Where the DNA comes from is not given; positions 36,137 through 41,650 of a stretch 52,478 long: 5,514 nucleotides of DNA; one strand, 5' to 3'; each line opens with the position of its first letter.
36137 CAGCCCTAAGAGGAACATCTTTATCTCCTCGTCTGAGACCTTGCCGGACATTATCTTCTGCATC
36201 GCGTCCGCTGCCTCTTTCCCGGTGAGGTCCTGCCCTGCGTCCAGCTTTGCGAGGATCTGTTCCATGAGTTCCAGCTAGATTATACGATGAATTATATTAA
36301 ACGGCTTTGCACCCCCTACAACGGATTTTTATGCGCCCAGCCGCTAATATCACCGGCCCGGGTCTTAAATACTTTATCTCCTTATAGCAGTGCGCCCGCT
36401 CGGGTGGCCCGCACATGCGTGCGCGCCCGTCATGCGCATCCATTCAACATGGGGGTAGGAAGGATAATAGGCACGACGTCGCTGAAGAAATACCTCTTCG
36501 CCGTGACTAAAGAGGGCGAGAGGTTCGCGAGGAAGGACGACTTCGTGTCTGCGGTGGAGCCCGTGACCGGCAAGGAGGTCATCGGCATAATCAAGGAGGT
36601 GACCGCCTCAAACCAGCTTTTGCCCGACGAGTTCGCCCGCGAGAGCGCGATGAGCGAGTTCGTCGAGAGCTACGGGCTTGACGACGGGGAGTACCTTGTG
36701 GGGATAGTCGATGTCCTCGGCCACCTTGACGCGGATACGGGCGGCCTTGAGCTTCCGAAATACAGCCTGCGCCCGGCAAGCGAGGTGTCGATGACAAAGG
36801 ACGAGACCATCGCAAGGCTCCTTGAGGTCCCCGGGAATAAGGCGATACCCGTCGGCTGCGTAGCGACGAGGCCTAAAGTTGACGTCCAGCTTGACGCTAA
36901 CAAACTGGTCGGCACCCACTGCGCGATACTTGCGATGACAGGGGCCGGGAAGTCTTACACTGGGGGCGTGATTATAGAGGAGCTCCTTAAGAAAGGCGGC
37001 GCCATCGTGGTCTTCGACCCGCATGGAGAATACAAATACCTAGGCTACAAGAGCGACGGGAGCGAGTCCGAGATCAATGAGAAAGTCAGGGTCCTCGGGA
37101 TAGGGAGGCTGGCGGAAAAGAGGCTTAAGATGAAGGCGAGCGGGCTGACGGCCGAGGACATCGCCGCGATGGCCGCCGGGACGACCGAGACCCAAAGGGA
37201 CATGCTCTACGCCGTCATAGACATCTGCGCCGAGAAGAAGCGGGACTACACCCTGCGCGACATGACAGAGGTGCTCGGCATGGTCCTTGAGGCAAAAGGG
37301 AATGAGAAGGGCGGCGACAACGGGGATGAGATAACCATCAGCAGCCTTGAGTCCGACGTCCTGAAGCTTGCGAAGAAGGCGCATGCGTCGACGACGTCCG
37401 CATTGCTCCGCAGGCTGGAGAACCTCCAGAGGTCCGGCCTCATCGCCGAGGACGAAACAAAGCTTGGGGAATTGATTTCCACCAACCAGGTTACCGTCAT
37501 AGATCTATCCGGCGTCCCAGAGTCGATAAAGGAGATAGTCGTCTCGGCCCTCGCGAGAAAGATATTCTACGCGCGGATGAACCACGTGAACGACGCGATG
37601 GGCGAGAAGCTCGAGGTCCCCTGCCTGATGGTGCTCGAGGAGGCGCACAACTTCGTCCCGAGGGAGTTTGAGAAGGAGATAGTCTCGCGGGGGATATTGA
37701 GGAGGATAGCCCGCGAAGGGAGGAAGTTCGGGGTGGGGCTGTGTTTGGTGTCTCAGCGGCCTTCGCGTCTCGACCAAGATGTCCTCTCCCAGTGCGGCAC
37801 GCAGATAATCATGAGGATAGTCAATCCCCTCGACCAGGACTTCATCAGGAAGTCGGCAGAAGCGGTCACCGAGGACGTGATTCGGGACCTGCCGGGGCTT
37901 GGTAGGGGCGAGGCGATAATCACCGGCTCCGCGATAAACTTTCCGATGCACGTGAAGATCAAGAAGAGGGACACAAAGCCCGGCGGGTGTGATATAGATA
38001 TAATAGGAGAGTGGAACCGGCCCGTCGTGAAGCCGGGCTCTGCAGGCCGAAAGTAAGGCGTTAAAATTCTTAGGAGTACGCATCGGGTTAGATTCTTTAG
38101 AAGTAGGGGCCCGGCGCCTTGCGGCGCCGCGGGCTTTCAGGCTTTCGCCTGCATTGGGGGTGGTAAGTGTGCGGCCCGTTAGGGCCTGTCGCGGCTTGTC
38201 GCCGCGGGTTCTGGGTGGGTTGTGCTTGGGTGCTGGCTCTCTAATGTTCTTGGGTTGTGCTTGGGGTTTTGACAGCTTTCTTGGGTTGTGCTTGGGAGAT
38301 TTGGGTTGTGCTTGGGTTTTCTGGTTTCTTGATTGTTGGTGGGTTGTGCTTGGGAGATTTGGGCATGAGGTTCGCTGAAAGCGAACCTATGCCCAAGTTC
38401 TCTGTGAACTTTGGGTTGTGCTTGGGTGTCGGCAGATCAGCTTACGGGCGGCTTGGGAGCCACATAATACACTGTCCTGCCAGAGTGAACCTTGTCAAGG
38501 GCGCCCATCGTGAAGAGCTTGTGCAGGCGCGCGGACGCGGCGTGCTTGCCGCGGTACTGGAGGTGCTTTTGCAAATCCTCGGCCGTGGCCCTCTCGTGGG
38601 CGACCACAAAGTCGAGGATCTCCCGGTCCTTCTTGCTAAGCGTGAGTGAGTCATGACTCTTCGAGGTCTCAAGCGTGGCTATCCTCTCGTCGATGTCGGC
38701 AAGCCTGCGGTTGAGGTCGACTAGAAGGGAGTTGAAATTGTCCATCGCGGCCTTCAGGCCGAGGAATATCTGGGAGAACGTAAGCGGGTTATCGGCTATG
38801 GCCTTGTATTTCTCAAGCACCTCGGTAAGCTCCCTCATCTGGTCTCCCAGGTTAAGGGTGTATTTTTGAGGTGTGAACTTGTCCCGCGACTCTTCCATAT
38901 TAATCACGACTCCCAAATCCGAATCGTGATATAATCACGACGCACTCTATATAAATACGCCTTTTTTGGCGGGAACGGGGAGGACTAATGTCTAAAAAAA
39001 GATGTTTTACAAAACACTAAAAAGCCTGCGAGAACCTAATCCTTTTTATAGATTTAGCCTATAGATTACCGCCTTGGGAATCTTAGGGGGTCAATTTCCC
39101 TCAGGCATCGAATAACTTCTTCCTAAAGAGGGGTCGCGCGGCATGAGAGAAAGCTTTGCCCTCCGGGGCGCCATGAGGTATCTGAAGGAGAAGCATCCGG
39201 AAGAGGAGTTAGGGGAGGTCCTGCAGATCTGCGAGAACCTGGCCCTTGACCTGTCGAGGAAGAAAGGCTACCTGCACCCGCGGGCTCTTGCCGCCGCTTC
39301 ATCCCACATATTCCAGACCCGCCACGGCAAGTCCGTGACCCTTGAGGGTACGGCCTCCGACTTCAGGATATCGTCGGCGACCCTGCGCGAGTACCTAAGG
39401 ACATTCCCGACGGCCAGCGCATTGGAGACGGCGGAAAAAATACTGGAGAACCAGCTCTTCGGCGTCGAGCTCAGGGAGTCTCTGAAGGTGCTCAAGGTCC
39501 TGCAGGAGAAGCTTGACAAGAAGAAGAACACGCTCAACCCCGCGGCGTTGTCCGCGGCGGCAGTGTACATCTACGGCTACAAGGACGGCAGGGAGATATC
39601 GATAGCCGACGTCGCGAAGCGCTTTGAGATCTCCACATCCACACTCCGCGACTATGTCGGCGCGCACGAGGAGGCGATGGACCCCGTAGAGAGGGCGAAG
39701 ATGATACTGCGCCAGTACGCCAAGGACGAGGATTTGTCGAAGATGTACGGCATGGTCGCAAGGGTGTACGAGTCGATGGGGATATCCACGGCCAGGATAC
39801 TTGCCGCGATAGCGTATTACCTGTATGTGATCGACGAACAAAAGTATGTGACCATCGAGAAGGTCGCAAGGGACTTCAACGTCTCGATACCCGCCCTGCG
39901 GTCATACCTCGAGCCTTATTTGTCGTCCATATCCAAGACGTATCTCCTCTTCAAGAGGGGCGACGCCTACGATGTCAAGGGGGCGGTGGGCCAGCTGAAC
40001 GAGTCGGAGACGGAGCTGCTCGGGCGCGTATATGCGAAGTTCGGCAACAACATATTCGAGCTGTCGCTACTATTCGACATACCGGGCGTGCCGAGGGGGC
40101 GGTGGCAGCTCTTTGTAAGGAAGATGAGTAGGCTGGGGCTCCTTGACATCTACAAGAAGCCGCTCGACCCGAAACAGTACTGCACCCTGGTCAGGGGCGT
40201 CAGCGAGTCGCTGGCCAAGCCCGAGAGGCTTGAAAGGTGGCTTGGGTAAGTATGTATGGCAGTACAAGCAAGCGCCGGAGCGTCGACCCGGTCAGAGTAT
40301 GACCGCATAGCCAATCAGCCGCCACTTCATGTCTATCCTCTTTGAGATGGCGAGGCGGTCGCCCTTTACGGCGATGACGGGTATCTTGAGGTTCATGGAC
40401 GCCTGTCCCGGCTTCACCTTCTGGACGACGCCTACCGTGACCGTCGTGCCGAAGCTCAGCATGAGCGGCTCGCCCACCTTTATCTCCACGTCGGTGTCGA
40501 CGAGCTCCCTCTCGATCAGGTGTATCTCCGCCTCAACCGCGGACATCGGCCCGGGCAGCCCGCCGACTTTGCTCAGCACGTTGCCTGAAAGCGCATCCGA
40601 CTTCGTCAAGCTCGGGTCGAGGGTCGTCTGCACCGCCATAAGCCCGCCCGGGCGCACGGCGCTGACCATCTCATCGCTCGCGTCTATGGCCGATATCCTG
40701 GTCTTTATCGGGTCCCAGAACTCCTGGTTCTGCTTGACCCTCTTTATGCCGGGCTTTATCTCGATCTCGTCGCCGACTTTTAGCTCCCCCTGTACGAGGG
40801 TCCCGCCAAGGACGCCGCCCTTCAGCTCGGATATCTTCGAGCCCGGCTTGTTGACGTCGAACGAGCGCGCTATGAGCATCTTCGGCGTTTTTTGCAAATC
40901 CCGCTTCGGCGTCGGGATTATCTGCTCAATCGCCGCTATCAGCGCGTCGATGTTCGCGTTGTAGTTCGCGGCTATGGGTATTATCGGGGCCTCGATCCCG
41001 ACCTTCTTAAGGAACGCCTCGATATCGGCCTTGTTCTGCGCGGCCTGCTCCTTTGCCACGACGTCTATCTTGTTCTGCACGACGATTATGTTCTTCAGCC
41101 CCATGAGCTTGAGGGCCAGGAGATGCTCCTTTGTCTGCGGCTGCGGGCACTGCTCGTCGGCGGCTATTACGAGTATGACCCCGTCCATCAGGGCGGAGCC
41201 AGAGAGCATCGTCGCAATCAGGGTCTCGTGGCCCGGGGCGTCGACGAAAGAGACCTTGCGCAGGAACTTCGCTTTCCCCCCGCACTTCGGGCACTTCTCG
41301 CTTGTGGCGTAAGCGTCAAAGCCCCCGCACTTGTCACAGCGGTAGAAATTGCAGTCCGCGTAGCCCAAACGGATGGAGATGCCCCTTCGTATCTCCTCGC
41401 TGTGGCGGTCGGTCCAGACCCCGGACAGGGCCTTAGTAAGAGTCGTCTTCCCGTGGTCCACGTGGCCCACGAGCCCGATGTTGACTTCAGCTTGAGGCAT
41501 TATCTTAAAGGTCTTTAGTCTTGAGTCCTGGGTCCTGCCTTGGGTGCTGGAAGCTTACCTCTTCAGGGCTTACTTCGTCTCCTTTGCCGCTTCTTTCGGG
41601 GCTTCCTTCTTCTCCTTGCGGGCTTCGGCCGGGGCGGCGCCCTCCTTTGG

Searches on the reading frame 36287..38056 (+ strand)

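Call 14: search_protein_families(library=pfam, proteins=[window:36287-38056:+], max_evalue=0.001)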
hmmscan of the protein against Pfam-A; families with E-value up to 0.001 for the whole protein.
window:36287-38056:+ (589 aa): 5 families
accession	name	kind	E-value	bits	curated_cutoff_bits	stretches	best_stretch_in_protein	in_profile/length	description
PF01935.23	DUF87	-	2.9e-42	145.7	23.2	1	187-426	1-220/220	Helicase HerA, central domain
PF05872.18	HerA_C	-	6.7e-07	28.8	22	1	460-546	272-362/502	Helicase HerA-like C-terminal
PF12846.13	AAA_10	-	8.8e-05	22.1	27.5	1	206-500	18-291/362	AAA-like domain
PF02534.20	T4SS-DNA_transf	-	0.00012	21.5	20.1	1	207-250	44-83/468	Type IV secretory system Conjugative DNA transfer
PF09378.16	HAS-barrel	-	0.00013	22.4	25.2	1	57-147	1-88/90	HAS barrel domain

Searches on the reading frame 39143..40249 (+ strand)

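Call 15: search_protein_families(library=pfam, proteins=[window:39143-40249:+], max_evalue=0.001)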
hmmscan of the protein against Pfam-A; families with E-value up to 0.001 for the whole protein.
window:39143-40249:+ (368 aa): 4 families
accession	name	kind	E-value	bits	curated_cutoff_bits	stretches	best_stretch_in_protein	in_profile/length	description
PF04967.18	HTH_10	-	1.9e-06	28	23.1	0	148-172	20-44/53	HTH DNA binding domain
PF00376.29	MerR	-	2.3e-06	27.8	28.2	0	153-171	1-19/38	MerR family regulatory protein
PF13411.12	MerR_1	-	0.00014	22.3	21.6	0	153-183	2-30/69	MerR HTH family regulatory protein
PF05225.22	HTH_psq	-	0.00015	21.8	20.4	0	133-178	2-43/45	helix-turn-helix, Psq domain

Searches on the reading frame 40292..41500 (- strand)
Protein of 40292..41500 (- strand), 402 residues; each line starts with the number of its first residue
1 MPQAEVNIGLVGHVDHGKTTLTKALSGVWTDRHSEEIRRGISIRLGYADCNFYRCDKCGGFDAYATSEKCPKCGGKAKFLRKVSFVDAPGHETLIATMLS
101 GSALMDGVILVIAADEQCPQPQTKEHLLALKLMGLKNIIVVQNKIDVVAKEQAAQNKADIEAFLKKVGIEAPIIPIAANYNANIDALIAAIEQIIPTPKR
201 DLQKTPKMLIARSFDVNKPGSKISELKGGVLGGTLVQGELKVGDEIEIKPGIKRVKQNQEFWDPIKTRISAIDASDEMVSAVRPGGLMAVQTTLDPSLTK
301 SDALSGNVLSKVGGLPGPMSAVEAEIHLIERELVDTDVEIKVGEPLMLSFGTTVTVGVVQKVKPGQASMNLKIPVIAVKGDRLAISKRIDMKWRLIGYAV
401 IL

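Call 15: search_protein_families(library=pfam, proteins=[window:40292-41500:-], max_evalue=0.001)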
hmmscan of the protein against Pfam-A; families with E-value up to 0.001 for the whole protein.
window:40292-41500:- (402 aa): 5 families
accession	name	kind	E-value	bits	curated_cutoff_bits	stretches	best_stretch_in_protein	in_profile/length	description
PF00009.33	GTP_EFTU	-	1.2e-32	113.5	26.5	1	6-196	4-187/188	Elongation factor Tu GTP binding domain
PF09173.17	eIF2_C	-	1.7e-20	73.5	22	1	322-401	3-86/86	Initiation factor eIF2 gamma, C terminal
PF10662.15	PduV-EutP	-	0.00015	22.1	21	0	132-192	86-142/143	Ethanolamine utilisation - propanediol utilisation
PF03144.31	GTP_EFTU_D2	-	0.00017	22.4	30.3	1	228-296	1-62/73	Elongation factor Tu domain 2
PF03193.22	RsgA_GTPase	-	0.00063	20.1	30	0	104-192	22-105/174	RsgA GTPase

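Call 74: search_solved_structures(query=window:40292-41500:-, max_evalue=1e-30)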
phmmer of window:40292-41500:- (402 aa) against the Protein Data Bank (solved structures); distinct sequences matched with E-value up to 1e-30: 26.
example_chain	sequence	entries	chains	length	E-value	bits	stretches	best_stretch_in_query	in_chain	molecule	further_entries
1s0u_A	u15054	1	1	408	2.6e-149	501.2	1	3-401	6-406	Translation initiation factor 2 gamma subunit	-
1kk0_A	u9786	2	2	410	9.9e-141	473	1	3-401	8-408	eIF2gamma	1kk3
1kjz_A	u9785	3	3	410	8.9e-140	469.9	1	3-401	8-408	eIF2gamma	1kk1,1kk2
2d74_A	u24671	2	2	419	1.9e-139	468.8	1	3-401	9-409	Translation initiation factor 2 gamma subunit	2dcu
2aho_A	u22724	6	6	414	7.9e-123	414.1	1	3-401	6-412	Translation initiation factor 2 gamma subunit | Translation initiation factor 2 subunit gamma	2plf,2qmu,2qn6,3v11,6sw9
2pmd_A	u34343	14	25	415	7.9e-123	414.1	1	3-401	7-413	Translation initiation factor 2 gamma subunit | Translation initiation factor 2 subunit gamma | aIF2-gamma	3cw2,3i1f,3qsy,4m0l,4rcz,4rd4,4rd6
6r8t_A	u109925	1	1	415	3.7e-122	411.9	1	3-401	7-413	Translation initiation factor 2 subunit gamma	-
6r8s_A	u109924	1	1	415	7.4e-122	410.9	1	3-401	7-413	Translation initiation factor 2 subunit gamma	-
4qfm_A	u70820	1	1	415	1.1e-121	410.4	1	3-401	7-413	Translation initiation factor 2 subunit gamma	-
4rcy_A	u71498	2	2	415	1.1e-121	410.4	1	3-401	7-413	Translation initiation factor 2 subunit gamma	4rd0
4nbs_A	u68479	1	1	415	1.4e-121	410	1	3-401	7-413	Translation initiation factor 2 subunit gamma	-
4rd1_A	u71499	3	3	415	2.2e-121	409.3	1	3-401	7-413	Translation initiation factor 2 subunit gamma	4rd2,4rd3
4m4s_A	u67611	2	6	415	8.9e-121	407.3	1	3-401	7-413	Translation initiation factor 2 subunit gamma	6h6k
4qhy_A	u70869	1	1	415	1.8e-120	406.3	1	3-401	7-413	Translation initiation factor 2 subunit gamma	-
3sjz_A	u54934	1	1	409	1.8e-117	396.4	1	3-401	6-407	Translation initiation factor 2 subunit gamma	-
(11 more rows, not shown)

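Call 84: find_homologous_proteins(query=window:40292-41500:-, max_evalue=1e-60)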
Query window:40292-41500:- (402 aa): 8000 proteins with E <= 1e-60 among 8000 candidates; the best 120 are listed.
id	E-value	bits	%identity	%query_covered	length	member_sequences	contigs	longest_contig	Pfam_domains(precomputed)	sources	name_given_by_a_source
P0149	9.7e-261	883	100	100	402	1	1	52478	PF09173.18,PF00009.34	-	-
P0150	7.8e-204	696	78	100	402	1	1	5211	PF09173.18,PF00009.34,PF03144.32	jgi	-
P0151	9.8e-201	685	76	100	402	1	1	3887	PF09173.18,PF00009.34,PF03144.32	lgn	-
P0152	1.7e-200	685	76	100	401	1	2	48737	PF09173.18,PF00009.34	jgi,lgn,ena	-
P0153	3.9e-200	683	76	100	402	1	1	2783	PF09173.18,PF00009.34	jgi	-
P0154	1.9e-199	681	75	100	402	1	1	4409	PF09173.18,PF00009.34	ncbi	-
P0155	4.6e-199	680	74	100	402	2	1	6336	PF09173.18,PF00009.34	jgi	jgi:translation initiation factor 2 subunit 3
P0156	5.7e-199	680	74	100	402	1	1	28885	PF09173.18,PF00009.34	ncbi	-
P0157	6.0e-199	680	75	100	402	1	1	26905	PF09173.18,PF00009.34,PF03144.32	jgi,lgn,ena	-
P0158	1.9e-198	678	74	100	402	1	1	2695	PF09173.18,PF00009.34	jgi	jgi:translation initiation factor 2 subunit 3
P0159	3.2e-196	671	75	100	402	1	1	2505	PF09173.18,PF00009.34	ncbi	-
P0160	5.6e-194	663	73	100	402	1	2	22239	PF09173.18,PF00009.34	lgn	-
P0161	2.2e-193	661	71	100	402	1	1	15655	PF09173.18,PF00009.34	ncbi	-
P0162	7.1e-193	660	72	99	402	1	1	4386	PF09173.18,PF00009.34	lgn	-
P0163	1.7e-192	658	73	100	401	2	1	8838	PF09173.18,PF00009.34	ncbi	-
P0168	6.2e-191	653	71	100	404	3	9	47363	PF09173.18,PF00009.34,PF03144.32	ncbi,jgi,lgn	jgi:translation initiation factor 2 subunit 3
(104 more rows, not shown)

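Call 85: find_encoding_contigs(protein=P0152, flank=10000, max_places=3)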
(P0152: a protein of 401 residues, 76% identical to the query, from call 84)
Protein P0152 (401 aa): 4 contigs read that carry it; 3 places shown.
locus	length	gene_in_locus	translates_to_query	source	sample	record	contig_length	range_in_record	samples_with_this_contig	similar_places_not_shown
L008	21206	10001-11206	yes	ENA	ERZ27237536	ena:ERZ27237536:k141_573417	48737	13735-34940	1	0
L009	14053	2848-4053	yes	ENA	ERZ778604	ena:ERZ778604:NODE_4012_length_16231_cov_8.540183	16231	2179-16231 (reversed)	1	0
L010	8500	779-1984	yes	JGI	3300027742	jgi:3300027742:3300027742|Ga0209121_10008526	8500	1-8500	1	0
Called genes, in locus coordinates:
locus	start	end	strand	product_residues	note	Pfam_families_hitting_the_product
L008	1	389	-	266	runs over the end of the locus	PF08501:Shikimate_dh_N, PF03435:Sacchrp_dh_NADP (faint), PF01488:Shikimate_DH, PF03807:F420_oxidored (weak), PF18317:SDH_C (weak)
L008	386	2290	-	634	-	PF05833:NFACT_N, PF05670:NFACT-R_1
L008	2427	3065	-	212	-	PF00382:TFIIB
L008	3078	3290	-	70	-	PF04410:Gar1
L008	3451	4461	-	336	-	PF13187:Fer4_9 (faint), PF00037:Fer4 (faint), PF12837:Fer4_6 (faint), PF13183:Fer4_8, PF13237:Fer4_10 (weak), PF12838:Fer4_7 (weak), PF13534:Fer4_17 (weak)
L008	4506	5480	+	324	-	PF00294:PfkB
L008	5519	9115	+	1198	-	PF14890:Intein_splicing, PF14528:LAGLIDADG_3, PF00009:GTP_EFTU, PF03144:GTP_EFTU_D2 (faint), PF11987:IF-2, PF14578:GTP_EFTU_D4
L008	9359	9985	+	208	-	PF01092:Ribosomal_S6e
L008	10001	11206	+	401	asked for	PF00009:GTP_EFTU, PF09173:eIF2_C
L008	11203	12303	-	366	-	PF08220:HTH_DeoR (faint), PF04967:HTH_10 (faint)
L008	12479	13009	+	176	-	-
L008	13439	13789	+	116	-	-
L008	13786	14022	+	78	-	-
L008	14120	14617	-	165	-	-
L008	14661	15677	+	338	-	PF02885:Glycos_trans_3N, PF00591:Glycos_transf_3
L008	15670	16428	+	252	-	PF00218:IGPS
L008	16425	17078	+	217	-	PF00697:PRAI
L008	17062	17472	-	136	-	-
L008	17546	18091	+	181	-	-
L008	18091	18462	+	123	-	-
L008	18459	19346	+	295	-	PF01478:Peptidase_A24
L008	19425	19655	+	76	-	-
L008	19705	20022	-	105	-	-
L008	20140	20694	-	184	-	PF00383:dCMP_cyt_deam_1, PF14437:MafB19-deam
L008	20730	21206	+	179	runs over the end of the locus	PF01121:CoaE (faint), PF13238:AAA_18, PF13671:AAA_33 (faint), PF13207:AAA_17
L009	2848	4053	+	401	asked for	PF00009:GTP_EFTU, PF09173:eIF2_C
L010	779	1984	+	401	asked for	PF00009:GTP_EFTU, PF09173:eIF2_C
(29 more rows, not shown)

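Call 99: find_encoding_contigs(protein=P0156, flank=10000, max_places=2)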
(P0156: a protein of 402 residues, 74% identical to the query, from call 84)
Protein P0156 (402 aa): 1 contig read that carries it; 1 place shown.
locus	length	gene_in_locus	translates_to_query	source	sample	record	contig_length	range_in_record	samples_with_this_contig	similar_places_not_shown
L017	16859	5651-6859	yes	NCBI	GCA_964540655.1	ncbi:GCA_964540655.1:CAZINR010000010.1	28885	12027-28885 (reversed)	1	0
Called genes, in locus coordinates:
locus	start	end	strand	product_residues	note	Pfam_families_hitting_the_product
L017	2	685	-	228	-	?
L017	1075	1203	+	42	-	-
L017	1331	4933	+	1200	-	PF14890:Intein_splicing, PF14528:LAGLIDADG_3, PF00009:GTP_EFTU, PF03144:GTP_EFTU_D2 (weak), PF11987:IF-2, PF14578:GTP_EFTU_D4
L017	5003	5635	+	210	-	PF01092:Ribosomal_S6e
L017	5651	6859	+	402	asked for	PF00009:GTP_EFTU, PF09173:eIF2_C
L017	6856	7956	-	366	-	PF04967:HTH_10 (faint)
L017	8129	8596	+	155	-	-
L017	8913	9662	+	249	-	PF01925:TauE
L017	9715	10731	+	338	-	PF02885:Glycos_trans_3N, PF00591:Glycos_transf_3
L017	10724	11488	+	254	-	PF00218:IGPS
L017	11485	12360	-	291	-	PF02585:PIG-L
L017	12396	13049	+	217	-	PF00697:PRAI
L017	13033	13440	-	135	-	-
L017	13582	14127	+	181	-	PF09874:DUF2101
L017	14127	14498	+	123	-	-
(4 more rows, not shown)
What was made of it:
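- The site is empty in syntenic relatives (calls 85, 99).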

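Call 100: find_encoding_contigs(protein=P0157, flank=10000, max_places=2)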
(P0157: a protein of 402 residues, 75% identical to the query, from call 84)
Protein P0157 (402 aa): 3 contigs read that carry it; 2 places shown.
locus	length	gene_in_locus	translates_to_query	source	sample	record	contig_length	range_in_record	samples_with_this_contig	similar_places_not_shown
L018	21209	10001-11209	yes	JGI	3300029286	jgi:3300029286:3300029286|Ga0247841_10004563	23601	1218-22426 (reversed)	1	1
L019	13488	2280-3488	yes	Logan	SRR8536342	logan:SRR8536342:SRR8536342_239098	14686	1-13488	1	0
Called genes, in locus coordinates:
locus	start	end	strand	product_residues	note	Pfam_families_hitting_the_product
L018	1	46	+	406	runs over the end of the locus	?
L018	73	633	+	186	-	-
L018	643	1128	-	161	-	PF14378:PAP2_3 (faint), PF01569:PAP2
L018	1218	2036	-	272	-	PF08501:Shikimate_dh_N, PF01488:Shikimate_DH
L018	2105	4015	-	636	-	PF05833:NFACT_N, PF05670:NFACT-R_1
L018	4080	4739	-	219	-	PF00382:TFIIB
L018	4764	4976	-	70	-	PF04410:Gar1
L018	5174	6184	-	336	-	PF02589:LUD_dom (weak), PF13187:Fer4_9 (faint), PF13183:Fer4_8, PF13534:Fer4_17 (weak)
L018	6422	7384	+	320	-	PF00294:PfkB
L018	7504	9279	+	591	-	PF00009:GTP_EFTU, PF01926:MMR_HSR1, PF03029:ATP_bind_1 (weak), PF03144:GTP_EFTU_D2 (weak), PF11987:IF-2, PF14578:GTP_EFTU_D4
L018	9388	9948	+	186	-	PF01092:Ribosomal_S6e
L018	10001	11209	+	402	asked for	PF00009:GTP_EFTU, PF03144:GTP_EFTU_D2 (faint), PF09173:eIF2_C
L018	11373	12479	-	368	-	PF08220:HTH_DeoR (faint), PF04967:HTH_10 (faint), PF05225:HTH_psq (faint)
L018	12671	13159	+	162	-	-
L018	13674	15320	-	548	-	PF01935:DUF87, PF12846:AAA_10 (weak)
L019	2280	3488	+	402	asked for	PF00009:GTP_EFTU, PF03144:GTP_EFTU_D2 (faint), PF09173:eIF2_C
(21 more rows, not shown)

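Call 101: find_encoding_contigs(protein=P0168, flank=10000, max_places=2)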
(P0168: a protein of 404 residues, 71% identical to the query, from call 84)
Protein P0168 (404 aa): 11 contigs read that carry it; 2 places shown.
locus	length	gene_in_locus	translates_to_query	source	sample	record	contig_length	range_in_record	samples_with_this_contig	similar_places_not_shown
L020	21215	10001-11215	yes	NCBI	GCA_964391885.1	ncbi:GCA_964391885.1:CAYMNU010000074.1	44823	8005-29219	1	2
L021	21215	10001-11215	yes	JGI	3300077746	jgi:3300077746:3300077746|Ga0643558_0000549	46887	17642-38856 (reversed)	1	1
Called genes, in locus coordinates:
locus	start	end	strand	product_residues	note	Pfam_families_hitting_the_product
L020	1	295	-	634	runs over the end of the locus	PF05833:NFACT_N, PF05670:NFACT-R_1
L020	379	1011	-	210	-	PF00382:TFIIB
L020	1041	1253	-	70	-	PF04410:Gar1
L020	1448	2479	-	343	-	PF13187:Fer4_9 (faint), PF13183:Fer4_8, PF13237:Fer4_10 (faint), PF13534:Fer4_17 (weak)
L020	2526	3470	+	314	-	PF00294:PfkB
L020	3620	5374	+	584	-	PF00009:GTP_EFTU, PF01926:MMR_HSR1, PF03144:GTP_EFTU_D2 (weak), PF11987:IF-2, PF14578:GTP_EFTU_D4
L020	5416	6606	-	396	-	-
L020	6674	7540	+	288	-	PF00069:Pkinase (weak)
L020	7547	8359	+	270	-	-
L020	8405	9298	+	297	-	-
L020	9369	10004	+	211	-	PF01092:Ribosomal_S6e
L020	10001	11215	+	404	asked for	PF00009:GTP_EFTU, PF03144:GTP_EFTU_D2 (faint), PF09173:eIF2_C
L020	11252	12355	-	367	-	PF00376:MerR (faint)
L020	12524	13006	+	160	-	-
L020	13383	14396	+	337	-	PF02885:Glycos_trans_3N, PF00591:Glycos_transf_3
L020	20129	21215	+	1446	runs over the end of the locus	PF00404:Dockerin_1 (weak), PF11617:Cu-binding_MopE (faint)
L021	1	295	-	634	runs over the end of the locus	PF05833:NFACT_N, PF05670:NFACT-R_1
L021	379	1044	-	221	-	PF00382:TFIIB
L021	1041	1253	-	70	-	PF04410:Gar1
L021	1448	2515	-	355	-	PF13187:Fer4_9 (faint), PF13237:Fer4_10 (faint), PF13183:Fer4_8, PF13534:Fer4_17 (weak)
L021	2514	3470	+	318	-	PF00294:PfkB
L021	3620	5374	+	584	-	PF00009:GTP_EFTU, PF01926:MMR_HSR1, PF03144:GTP_EFTU_D2 (weak), PF11987:IF-2, PF14578:GTP_EFTU_D4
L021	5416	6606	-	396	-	-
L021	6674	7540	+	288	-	PF00069:Pkinase (weak)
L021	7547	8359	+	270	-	-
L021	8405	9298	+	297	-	-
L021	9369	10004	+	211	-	PF01092:Ribosomal_S6e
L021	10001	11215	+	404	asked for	PF00009:GTP_EFTU, PF03144:GTP_EFTU_D2 (faint), PF09173:eIF2_C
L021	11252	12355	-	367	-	PF00376:MerR (faint)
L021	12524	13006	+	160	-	-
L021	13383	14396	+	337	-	PF02885:Glycos_trans_3N, PF00591:Glycos_transf_3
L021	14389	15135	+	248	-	PF00218:IGPS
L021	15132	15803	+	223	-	PF00697:PRAI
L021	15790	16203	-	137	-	-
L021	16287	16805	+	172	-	-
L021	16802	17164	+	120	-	-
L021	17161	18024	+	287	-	PF01478:Peptidase_A24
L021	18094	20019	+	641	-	PF11617:Cu-binding_MopE (faint)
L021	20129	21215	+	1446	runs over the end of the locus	PF00404:Dockerin_1 (weak), PF11617:Cu-binding_MopE (faint)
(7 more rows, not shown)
